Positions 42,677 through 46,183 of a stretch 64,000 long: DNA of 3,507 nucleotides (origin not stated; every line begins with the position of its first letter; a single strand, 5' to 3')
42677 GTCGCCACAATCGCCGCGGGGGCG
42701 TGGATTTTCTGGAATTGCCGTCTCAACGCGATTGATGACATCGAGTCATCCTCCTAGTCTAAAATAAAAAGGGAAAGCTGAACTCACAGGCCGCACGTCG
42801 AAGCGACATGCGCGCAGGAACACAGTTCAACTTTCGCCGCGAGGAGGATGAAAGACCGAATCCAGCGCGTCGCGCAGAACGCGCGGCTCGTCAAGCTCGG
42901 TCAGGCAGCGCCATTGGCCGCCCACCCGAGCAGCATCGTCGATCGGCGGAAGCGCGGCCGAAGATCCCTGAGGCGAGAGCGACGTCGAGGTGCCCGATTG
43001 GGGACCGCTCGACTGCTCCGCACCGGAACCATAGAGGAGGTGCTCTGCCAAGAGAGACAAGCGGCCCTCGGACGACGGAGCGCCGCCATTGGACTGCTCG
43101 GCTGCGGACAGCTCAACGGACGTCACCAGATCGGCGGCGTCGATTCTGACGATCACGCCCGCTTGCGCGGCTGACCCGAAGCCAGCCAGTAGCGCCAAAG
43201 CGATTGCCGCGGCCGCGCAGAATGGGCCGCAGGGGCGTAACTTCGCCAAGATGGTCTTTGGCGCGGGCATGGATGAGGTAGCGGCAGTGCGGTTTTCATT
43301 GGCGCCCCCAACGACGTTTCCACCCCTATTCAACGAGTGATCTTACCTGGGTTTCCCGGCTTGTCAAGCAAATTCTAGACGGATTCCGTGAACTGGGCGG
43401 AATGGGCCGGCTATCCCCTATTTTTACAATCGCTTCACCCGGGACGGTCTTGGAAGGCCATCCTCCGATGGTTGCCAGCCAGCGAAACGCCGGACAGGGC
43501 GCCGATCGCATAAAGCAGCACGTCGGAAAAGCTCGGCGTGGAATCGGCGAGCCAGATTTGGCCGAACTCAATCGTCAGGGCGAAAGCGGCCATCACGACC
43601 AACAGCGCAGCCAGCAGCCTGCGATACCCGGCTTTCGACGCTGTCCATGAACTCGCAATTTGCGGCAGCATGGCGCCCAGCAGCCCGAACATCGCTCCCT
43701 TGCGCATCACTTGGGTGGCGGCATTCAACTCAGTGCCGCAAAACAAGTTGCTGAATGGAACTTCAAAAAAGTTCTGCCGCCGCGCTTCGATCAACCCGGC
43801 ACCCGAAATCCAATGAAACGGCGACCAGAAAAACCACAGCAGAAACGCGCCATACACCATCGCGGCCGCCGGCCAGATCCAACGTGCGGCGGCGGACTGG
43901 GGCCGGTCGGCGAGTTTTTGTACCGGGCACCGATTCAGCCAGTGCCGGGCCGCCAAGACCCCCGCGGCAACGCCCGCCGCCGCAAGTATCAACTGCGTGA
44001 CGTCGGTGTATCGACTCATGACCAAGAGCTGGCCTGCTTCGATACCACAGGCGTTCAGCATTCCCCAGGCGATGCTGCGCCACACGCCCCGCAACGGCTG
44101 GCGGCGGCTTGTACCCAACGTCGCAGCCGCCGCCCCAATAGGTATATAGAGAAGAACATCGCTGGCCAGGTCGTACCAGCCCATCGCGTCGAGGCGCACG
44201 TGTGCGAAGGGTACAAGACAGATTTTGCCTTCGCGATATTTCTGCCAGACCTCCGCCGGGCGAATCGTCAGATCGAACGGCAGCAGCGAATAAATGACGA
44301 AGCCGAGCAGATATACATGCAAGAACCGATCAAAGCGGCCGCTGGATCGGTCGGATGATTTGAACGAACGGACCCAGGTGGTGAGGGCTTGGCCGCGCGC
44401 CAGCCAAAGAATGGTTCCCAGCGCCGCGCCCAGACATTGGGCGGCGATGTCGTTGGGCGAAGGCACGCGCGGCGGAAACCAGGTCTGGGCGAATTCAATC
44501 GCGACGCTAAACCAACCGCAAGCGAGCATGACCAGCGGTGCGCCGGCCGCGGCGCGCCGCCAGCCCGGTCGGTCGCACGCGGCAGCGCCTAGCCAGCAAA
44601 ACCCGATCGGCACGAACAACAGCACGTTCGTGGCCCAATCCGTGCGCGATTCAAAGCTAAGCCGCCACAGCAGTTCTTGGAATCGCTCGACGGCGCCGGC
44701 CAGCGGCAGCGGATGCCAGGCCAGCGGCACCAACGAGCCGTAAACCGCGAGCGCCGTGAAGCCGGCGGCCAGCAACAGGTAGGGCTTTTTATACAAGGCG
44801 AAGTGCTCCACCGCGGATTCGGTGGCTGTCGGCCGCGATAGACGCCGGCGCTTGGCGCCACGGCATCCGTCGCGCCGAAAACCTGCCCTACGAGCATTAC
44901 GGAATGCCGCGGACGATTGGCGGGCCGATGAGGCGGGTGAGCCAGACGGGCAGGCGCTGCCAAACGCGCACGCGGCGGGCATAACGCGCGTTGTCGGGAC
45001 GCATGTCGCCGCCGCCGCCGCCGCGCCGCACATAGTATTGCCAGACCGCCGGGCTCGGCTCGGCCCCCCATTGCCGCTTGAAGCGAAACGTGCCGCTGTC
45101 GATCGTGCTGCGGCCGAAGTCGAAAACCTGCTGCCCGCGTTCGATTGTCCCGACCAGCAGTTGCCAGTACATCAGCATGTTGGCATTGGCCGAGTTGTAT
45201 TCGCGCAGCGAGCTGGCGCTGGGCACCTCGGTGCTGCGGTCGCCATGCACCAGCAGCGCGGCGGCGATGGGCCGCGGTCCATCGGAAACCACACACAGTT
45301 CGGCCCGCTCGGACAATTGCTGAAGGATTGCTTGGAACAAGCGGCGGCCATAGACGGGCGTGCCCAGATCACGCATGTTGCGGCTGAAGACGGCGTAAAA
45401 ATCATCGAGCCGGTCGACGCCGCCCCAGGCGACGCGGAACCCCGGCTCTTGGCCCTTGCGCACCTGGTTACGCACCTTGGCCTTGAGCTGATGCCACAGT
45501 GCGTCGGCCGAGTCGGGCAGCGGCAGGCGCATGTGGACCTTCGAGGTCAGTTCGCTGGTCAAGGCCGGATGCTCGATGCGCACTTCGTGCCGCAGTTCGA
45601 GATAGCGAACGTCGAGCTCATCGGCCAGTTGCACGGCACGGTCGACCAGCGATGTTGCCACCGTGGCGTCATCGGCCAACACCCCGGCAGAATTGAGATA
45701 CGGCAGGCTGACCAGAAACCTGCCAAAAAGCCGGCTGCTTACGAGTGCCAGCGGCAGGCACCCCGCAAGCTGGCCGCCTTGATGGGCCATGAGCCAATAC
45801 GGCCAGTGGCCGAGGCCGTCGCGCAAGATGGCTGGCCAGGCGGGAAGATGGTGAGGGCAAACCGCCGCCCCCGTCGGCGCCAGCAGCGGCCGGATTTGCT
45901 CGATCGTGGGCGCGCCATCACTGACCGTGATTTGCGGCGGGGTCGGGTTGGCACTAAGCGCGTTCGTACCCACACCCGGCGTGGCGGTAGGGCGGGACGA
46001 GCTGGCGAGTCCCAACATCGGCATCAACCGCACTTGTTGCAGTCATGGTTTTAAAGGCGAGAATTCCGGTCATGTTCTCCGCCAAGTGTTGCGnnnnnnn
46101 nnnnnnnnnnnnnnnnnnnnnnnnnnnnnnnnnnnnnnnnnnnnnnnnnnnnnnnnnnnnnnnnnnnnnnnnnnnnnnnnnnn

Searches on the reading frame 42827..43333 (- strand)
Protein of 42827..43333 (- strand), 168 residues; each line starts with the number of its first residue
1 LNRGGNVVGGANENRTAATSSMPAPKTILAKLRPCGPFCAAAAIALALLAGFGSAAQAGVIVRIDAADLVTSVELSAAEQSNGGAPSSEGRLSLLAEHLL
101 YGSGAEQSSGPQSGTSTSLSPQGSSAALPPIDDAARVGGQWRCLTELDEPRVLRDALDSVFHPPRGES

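Call 5: search_protein_families(library=ncbifam, proteins=[window:42827-43333:-], max_evalue=1)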
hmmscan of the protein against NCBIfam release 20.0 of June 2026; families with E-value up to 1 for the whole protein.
window:42827-43333:- (168 aa): 0 families

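Call 6: search_protein_families(library=pfam, proteins=[window:42827-43333:-], max_evalue=1)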
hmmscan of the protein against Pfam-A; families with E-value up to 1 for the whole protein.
window:42827-43333:- (168 aa): 0 families

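Call 14: find_homologous_proteins(query=window:42827-43333:-, max_evalue=10)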
Query window:42827-43333:- (168 aa): 7 proteins with E <= 10 among 1752 candidates.
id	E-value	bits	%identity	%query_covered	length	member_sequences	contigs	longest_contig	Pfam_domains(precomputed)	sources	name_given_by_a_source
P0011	1.7e-86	306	100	88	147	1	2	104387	-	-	-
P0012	2.0e-36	143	49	88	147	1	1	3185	-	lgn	-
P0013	2.8e-35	139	55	88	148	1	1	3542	-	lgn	-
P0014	8.3e-34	135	58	77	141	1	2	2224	-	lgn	-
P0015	2.9e-32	130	58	67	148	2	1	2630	-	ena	-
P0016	1.2e-30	124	48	77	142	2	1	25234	-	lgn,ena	-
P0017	1.1e-29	121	53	77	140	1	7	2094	-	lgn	-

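Call 27: find_encoding_contigs(protein=P0016, flank=8000, max_places=3)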
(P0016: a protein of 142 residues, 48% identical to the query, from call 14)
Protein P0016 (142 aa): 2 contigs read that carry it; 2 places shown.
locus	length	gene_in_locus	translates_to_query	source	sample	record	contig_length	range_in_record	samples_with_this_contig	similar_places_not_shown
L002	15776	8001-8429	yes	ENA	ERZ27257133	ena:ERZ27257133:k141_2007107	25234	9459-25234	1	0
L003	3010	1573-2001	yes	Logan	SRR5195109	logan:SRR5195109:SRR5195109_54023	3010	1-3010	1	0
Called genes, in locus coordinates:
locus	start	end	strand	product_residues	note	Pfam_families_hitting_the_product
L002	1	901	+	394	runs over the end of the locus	PF13439:Glyco_transf_4, PF13477:Glyco_trans_4_2, PF13579:Glyco_trans_4_4, PF20706:GT4-conflict, PF00534:Glycos_transf_1, PF13692:Glyco_trans_1_4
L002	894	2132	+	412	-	PF13579:Glyco_trans_4_4 (weak), PF13692:Glyco_trans_1_4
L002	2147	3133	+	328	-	-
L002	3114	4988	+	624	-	PF02543:Carbam_trans_N, PF16861:Carbam_trans_C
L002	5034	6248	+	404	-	PF02388:FemAB (faint), PF13480:Acetyltransf_6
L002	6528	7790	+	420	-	PF04892:VanZ-LLP1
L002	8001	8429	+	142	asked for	-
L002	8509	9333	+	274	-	-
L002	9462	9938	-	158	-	PF03860:Csp (weak)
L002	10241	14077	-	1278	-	PF13229:Beta_helix (faint), PF01833:TIG, PF18911:PKD_4 (faint), PF13946:DUF4214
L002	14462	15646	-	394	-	PF09254:FokI_cleav_dom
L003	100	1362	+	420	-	PF04892:VanZ-LLP1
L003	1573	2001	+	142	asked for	-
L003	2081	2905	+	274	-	-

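Call 46: search_protein_families(library=ncbifam, proteins=[L002:8509-9333:+], max_evalue=0.01)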
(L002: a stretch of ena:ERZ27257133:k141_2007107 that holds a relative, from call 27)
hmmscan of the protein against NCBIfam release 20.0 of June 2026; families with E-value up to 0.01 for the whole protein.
L002:8509-9333:+ (274 aa): 1 family
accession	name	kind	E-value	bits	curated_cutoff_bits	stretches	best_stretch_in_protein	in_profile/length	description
NF045504.1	Xrt_dep_XDD4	subfamily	2.7e-24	86.2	40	1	28-230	2-200/202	XDD4 family exosortase-dependent surface protein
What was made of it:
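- On XDD4 family exosortase-dependent surface protein (NF045504), applied to the partner gene 41884-42741(-): The L002 ortholog scores 86.2 bits (call 46).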

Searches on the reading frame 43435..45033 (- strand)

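Call 5: search_protein_families(library=ncbifam, proteins=[window:43435-45033:-], max_evalue=1)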
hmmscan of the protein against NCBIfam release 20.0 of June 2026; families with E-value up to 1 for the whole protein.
window:43435-45033:- (532 aa): 2 families
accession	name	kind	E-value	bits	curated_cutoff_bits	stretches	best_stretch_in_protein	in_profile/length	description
NF037970.1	vanZ_1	subfamily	1.6e-07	31.9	20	2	442-512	40-109/109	VanZ family protein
NF000145.1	vanZ-F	exception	2.3e-06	28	375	2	124-212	79-158/206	glycopeptide resistance protein VanZ-F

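Call 6: search_protein_families(library=pfam, proteins=[window:43435-45033:-], max_evalue=1)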
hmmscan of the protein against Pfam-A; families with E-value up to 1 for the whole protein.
window:43435-45033:- (532 aa): 2 families
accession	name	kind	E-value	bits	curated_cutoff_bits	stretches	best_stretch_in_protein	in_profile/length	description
PF04892.17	VanZ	-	1.5e-33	116.6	30.1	3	129-211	55-123/126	VanZ like family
PF03124.20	EXS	-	0.032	14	25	0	459-506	92-139/330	EXS family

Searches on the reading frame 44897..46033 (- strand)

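Call 21: search_protein_families(library=ncbifam, proteins=[window:44897-46033:-], max_evalue=0.00001)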
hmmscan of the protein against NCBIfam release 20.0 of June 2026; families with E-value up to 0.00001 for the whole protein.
window:44897-46033:- (378 aa): 1 family
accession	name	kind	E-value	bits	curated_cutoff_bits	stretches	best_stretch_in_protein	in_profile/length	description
TIGR03019.1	pepcterm_femAB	equivalog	1e-109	366.6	260.35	1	58-378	13-330/330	FemAB family XrtA/PEP-CTERM system-associated protein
